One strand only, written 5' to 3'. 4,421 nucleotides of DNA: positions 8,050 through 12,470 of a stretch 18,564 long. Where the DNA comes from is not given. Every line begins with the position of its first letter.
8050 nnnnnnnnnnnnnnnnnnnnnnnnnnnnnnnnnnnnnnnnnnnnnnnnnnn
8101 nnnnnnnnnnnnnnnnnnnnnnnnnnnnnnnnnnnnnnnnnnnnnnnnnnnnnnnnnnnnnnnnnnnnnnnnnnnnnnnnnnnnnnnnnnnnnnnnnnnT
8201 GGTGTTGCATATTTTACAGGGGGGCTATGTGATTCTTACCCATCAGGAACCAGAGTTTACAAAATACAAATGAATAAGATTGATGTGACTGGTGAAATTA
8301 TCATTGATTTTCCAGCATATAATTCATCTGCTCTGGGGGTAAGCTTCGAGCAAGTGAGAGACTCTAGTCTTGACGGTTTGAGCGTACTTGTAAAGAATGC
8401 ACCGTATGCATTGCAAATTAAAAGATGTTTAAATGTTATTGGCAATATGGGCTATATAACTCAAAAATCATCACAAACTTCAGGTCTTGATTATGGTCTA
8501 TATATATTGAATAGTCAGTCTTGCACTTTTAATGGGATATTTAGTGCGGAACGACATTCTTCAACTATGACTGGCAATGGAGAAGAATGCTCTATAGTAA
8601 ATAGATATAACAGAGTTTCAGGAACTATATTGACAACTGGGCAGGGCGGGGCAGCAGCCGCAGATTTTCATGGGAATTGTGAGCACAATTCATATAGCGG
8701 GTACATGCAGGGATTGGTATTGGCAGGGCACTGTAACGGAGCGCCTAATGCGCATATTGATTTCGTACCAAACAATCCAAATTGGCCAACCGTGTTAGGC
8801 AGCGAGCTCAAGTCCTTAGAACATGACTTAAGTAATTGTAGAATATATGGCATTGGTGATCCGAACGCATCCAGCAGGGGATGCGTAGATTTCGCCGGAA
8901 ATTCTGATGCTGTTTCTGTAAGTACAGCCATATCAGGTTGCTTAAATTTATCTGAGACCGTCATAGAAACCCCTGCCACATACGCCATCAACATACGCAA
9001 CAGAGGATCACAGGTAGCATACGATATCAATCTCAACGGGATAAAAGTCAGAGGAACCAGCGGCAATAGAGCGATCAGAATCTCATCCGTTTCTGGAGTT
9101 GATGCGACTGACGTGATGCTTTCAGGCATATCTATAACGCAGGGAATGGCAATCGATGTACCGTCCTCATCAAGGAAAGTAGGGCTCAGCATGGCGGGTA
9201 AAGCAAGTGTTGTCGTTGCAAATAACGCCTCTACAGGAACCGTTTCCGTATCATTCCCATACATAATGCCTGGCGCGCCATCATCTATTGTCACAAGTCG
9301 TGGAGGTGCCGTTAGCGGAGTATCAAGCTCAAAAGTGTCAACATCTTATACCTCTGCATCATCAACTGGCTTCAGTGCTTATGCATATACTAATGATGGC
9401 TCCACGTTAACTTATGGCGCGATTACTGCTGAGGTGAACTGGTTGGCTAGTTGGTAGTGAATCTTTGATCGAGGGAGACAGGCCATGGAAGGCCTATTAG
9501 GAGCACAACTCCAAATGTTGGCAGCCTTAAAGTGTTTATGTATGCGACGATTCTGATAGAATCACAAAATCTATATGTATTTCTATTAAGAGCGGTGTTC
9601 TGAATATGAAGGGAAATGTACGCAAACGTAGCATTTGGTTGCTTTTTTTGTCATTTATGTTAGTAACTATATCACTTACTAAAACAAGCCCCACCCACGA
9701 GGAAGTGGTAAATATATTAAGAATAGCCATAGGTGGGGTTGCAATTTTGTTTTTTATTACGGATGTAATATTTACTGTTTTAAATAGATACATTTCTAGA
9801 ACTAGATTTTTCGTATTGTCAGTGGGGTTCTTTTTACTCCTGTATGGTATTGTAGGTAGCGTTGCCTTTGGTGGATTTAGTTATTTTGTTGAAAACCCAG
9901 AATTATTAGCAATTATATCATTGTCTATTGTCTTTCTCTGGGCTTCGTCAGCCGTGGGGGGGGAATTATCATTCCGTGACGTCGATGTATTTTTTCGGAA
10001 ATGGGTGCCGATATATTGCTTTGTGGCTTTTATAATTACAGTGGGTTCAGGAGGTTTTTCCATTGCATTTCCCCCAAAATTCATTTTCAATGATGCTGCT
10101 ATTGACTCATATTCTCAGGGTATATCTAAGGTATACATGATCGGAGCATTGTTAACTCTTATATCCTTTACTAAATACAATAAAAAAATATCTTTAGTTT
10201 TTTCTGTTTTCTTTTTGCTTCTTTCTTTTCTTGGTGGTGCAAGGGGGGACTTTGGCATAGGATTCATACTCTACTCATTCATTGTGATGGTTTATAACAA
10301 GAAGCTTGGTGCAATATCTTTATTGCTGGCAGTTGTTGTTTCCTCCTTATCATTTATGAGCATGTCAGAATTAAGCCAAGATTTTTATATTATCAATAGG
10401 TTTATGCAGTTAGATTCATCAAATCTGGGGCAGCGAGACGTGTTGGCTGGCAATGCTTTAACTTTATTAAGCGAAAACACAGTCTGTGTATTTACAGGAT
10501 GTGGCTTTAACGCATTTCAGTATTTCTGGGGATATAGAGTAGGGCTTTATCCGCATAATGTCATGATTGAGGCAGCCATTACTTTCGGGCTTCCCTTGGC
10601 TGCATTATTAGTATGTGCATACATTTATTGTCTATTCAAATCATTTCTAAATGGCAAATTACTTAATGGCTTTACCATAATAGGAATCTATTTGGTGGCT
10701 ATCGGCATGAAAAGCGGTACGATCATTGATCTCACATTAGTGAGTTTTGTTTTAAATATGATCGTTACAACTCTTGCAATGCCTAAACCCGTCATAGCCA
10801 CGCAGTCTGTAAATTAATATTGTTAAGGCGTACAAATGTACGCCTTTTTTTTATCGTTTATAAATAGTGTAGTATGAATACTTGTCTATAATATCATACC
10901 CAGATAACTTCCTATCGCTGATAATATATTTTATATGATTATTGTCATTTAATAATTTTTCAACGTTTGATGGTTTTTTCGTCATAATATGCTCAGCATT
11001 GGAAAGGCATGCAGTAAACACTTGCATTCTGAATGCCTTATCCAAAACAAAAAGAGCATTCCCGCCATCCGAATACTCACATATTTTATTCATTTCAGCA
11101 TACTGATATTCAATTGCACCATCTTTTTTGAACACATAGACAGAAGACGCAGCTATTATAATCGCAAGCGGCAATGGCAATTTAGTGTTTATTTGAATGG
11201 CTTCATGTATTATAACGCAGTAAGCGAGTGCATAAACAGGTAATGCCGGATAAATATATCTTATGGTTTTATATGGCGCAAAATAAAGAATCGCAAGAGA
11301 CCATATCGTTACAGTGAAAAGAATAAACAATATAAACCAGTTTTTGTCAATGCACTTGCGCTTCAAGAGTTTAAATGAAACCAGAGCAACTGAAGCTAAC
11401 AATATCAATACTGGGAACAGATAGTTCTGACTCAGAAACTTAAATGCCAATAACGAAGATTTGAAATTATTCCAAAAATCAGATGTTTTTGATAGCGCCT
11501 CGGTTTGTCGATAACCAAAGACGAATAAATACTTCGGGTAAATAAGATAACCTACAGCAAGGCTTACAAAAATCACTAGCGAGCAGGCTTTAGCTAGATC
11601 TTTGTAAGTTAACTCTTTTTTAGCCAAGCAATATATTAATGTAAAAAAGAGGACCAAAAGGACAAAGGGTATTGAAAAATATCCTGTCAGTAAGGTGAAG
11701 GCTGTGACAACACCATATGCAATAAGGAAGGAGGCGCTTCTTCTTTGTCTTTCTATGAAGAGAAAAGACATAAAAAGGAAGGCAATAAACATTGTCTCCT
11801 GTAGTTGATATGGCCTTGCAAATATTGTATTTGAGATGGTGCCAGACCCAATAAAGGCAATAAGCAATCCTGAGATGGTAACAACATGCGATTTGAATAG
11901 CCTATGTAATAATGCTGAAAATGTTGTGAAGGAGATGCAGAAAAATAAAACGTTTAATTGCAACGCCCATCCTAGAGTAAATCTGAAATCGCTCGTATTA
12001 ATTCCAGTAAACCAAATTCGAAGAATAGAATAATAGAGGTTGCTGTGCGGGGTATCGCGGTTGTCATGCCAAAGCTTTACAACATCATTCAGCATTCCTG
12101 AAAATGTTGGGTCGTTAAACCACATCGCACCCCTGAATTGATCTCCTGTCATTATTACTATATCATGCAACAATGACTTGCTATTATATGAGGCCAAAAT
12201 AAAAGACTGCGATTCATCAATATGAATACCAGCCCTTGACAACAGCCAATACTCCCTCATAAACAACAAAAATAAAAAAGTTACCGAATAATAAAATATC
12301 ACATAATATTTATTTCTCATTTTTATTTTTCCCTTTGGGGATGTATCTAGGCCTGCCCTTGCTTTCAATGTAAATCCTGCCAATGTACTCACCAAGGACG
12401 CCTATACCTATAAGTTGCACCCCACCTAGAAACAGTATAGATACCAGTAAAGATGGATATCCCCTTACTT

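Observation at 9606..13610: Two different O-antigen modification systems side by side next to the tailspike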

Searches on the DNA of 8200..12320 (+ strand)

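Call 51: search_dna_similar(query=window:8200-12320:+, collection=ecoli_genomes, mode=near, max_rows=30)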
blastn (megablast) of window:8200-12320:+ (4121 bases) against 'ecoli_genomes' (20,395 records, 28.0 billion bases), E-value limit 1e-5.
Records with a match: 5; places in all: 5; records where one place covers at least 80% of the query: 5.
Genomes with a match: 5 of 5426; with a place that covers at least 80% of the query: 5. Places per genome that has any: lowest 1, median 1, highest 1. On chromosomes: 5 places; on plasmids: 0.
Best place of each record, by identity: >=99% 5.
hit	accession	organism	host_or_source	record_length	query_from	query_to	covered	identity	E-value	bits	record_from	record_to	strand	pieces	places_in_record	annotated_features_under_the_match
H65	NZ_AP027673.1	Escherichia coli strain PSS-07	Homo sapiens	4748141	1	4121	100%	100.0%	0e+0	7611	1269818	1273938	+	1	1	hypothetical protein (x3) | yfdH: glycosyltransferase family 2 protein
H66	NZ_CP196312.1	Escherichia coli strain ECE228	Homo sapiens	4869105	1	4121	100%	100.0%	0e+0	7605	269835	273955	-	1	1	hypothetical protein (x3) | yfdH: glycosyltransferase family 2 protein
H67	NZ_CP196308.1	Escherichia coli strain ECE218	Homo sapiens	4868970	1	4121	100%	100.0%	0e+0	7605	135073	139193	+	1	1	hypothetical protein (x3) | yfdH: glycosyltransferase family 2 protein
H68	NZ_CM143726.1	Escherichia coli strain CFIAFB20190172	food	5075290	1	4121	100%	100.0%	0e+0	7605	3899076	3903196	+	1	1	hypothetical protein (x3) | yfdH: glycosyltransferase family 2 protein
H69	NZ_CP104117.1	Escherichia coli strain USDA-ARS-USMARC-50748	Bos taurus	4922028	1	4121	100%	100.0%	0e+0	7600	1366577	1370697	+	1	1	glycosyltransferase family protein | phage tailspike polysaccharide lyase family protein | O-antigen ligase family protein | yfdH: glycosyltransferase family 2 protein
